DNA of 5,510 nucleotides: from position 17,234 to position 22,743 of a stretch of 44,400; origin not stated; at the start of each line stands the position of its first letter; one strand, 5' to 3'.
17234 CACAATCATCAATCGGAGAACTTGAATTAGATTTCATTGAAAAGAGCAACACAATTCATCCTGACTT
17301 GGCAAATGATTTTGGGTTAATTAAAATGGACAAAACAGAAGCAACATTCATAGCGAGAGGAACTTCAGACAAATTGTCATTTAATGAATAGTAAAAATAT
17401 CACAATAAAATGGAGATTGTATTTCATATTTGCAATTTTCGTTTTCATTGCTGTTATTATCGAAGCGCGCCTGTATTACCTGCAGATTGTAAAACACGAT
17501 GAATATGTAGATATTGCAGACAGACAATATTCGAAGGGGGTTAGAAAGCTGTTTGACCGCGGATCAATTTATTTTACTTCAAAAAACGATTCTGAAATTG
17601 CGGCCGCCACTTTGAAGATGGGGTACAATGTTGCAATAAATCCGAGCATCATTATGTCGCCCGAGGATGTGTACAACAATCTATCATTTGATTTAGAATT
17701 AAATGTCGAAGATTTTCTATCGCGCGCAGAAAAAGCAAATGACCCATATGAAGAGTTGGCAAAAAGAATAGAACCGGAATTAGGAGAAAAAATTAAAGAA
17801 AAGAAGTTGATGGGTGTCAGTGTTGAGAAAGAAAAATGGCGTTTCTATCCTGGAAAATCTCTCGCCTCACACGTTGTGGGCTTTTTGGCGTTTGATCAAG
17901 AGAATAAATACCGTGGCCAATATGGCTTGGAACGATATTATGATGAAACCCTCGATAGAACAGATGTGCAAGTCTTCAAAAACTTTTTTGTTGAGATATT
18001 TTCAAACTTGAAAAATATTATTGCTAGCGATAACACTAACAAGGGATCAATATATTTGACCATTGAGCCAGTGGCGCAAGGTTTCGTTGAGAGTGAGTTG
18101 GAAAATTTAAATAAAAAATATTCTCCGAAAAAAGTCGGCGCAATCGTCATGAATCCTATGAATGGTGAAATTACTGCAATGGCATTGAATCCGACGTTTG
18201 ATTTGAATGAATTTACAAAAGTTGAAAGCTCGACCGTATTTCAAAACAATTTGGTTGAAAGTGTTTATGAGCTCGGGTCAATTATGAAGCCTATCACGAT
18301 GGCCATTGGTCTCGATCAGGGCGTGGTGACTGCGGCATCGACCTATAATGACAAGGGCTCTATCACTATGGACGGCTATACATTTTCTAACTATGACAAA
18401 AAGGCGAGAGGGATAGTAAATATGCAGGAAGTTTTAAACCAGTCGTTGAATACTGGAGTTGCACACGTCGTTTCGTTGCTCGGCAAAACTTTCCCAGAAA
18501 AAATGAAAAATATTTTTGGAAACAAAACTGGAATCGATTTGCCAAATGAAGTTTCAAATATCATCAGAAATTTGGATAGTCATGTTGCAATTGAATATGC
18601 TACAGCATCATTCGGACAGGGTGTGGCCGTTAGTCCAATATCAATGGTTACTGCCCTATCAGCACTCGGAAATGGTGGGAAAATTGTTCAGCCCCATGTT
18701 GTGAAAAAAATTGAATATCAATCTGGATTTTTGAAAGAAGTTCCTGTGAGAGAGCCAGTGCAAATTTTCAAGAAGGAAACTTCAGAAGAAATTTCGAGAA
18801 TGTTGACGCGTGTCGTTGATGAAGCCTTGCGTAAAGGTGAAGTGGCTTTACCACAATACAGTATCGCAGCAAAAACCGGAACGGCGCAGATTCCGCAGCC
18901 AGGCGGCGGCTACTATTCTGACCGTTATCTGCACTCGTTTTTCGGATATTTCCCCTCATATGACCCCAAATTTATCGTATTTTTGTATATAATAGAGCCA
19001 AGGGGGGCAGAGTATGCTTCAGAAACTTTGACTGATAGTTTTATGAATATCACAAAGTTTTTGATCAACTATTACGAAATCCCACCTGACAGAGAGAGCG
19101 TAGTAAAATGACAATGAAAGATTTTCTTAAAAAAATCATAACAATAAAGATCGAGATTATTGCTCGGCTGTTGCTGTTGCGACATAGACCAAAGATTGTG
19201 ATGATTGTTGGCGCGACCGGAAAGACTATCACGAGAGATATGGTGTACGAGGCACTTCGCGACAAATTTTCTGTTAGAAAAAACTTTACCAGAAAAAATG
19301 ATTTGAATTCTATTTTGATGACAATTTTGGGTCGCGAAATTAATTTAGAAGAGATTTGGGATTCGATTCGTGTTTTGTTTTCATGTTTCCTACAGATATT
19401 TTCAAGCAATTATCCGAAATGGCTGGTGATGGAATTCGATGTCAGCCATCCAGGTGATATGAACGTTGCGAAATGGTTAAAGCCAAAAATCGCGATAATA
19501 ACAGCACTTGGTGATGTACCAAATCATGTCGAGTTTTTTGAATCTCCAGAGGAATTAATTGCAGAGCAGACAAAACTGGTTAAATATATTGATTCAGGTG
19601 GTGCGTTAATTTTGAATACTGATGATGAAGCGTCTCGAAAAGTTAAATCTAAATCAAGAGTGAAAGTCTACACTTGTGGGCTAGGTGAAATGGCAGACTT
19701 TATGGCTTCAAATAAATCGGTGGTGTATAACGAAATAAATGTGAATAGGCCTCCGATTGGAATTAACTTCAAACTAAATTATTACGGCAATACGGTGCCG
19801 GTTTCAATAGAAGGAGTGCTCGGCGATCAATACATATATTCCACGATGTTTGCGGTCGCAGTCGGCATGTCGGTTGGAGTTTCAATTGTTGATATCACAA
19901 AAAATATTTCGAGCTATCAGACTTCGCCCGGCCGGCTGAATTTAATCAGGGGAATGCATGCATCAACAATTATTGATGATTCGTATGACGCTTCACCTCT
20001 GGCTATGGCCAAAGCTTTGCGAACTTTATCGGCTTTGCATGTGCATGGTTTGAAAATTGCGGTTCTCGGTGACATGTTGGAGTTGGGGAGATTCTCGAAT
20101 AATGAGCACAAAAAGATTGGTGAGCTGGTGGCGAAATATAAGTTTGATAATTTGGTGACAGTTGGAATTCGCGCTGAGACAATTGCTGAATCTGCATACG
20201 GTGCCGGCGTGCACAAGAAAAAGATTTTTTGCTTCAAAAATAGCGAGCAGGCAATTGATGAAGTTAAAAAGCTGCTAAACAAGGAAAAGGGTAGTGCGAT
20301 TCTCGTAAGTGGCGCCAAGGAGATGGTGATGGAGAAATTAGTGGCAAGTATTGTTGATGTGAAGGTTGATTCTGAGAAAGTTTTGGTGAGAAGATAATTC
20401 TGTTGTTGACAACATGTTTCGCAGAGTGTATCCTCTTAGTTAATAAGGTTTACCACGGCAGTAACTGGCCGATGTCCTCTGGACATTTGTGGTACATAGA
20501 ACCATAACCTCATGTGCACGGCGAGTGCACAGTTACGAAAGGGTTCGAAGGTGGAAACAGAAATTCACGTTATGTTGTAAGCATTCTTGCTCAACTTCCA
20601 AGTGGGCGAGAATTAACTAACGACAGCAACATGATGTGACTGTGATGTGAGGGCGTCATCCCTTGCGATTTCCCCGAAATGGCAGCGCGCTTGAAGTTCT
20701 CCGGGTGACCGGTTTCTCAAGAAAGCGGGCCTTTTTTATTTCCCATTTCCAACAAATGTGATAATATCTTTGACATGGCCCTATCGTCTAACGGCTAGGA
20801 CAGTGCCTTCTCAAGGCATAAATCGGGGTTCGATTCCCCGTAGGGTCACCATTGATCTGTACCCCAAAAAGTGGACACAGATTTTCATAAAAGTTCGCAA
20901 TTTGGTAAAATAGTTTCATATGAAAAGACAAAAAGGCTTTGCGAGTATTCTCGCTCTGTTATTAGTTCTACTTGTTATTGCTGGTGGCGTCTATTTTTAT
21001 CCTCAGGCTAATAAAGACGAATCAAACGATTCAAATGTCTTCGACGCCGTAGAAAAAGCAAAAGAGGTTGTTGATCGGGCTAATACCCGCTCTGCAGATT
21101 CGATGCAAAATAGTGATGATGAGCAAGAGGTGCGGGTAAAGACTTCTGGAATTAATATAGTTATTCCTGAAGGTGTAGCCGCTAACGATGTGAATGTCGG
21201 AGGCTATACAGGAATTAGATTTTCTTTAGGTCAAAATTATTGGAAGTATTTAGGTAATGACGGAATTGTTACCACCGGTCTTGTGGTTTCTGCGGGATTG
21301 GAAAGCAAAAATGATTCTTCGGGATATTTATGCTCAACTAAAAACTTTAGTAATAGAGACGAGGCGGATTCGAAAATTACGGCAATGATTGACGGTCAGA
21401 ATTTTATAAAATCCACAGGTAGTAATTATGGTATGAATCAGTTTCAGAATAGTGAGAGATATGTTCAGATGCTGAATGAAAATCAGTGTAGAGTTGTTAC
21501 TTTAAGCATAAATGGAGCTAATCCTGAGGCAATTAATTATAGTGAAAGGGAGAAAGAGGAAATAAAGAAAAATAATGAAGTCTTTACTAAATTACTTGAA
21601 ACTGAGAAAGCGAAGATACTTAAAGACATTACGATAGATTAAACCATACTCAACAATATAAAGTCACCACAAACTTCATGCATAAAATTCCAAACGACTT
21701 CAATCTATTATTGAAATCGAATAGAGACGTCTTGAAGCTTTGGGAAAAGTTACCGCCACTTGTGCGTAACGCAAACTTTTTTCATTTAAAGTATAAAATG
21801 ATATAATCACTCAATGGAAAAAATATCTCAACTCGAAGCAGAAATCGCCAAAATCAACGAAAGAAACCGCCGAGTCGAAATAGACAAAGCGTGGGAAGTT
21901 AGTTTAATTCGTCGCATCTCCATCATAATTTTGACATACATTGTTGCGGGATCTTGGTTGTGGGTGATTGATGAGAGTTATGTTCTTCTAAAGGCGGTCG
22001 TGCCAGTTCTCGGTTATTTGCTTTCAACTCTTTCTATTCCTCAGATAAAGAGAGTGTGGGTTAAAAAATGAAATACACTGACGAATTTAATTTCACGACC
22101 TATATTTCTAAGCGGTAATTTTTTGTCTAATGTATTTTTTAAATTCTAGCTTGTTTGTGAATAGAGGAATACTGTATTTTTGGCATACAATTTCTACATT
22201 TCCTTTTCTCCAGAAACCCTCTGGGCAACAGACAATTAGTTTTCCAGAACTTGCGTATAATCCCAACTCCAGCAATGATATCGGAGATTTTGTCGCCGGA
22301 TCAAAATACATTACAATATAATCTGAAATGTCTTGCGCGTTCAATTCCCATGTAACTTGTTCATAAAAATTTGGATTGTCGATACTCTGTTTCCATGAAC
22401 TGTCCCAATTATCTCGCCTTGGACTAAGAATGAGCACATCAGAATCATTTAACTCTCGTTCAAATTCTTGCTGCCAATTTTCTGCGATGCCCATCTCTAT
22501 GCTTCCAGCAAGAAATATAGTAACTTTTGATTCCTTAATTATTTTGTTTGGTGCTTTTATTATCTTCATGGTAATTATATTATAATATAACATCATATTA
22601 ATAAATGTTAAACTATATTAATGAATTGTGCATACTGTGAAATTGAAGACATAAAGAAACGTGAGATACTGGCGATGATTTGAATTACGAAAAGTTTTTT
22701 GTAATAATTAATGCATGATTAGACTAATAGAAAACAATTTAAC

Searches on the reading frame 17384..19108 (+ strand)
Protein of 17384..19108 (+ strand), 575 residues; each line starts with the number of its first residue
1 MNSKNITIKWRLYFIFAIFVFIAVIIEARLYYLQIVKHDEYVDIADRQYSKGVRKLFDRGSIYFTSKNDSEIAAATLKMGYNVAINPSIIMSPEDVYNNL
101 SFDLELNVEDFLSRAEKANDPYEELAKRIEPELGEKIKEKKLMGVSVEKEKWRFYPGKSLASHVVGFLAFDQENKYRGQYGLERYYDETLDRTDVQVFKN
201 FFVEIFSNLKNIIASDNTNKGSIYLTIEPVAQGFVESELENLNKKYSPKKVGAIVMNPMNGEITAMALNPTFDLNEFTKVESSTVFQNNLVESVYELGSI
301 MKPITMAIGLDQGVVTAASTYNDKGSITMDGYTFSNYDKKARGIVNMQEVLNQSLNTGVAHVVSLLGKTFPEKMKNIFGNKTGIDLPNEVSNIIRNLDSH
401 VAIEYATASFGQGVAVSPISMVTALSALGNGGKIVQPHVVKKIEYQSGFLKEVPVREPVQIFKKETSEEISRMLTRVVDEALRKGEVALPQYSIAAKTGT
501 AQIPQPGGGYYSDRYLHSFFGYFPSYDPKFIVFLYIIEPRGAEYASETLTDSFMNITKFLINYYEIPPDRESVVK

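Call 70: search_protein_families(library=pfam, proteins=[window:17384-19108:+], max_evalue=0.00001)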
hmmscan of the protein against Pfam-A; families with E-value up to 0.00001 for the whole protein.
window:17384-19108:+ (575 aa): 2 families
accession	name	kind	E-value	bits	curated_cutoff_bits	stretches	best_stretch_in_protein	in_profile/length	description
PF00905.27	Transpeptidase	-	1.7e-60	205.2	22.1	1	252-546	2-286/299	Penicillin binding protein transpeptidase domain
PF03717.20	PBP_dimer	-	1.5e-06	29.2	24.4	1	106-190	55-158/180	Penicillin-binding Protein dimerisation domain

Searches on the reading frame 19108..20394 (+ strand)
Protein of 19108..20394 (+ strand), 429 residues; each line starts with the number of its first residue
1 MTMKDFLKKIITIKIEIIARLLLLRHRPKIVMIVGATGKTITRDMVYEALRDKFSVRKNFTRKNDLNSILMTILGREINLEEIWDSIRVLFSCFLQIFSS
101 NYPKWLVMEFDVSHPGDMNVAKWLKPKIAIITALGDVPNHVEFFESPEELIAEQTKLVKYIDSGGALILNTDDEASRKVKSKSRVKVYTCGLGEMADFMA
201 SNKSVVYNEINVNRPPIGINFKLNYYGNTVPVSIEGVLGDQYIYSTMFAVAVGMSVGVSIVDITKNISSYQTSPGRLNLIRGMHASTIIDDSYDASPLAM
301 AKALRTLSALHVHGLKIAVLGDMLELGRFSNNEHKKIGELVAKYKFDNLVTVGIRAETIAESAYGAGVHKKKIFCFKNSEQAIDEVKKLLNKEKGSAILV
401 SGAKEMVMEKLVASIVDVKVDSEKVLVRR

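Call 70: search_protein_families(library=pfam, proteins=[window:19108-20394:+], max_evalue=0.00001)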
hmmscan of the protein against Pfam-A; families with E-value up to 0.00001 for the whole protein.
window:19108-20394:+ (429 aa): 2 families
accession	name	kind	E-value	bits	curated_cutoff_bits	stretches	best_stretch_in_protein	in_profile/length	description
PF08245.18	Mur_ligase_M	-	4.5e-18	66.4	24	1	34-228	2-176/200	Mur ligase middle domain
PF02875.26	Mur_ligase_C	-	2.9e-17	64.1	28.4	1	275-403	1-126/127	Mur ligase, glutamate ligase domain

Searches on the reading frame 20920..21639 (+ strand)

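Call 31: search_protein_families(library=pfam, proteins=[window:20920-21639:+], max_evalue=0.01)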
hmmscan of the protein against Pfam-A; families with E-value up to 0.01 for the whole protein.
window:20920-21639:+ (240 aa): 0 families

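Call 36: search_protein_families(library=ncbifam, proteins=[window:20920-21639:+], max_evalue=0.01)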
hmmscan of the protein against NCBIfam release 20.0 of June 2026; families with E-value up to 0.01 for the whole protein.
window:20920-21639:+ (240 aa): 1 family
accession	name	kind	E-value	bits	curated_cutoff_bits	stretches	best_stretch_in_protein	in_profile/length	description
NF042931.1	SAG1386_EF1546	equivalog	0.002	18.2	80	1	7-69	30-91/158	SAG1386/EF1546 family surface-associated protein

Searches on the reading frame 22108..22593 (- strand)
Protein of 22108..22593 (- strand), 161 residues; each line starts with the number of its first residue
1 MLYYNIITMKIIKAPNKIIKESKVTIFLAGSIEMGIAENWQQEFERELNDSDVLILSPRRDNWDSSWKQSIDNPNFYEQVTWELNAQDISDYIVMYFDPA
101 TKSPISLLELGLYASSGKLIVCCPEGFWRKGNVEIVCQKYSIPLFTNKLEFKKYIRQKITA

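Call 31: search_protein_families(library=pfam, proteins=[window:22108-22593:-], max_evalue=0.01)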
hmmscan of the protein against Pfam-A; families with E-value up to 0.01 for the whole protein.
window:22108-22593:- (161 aa): 1 family
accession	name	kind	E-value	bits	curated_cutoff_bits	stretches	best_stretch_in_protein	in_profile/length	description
PF15891.11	Nuc_deoxyri_tr2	-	1.7e-34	118.7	30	1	24-127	2-105/105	Nucleoside 2-deoxyribosyltransferase like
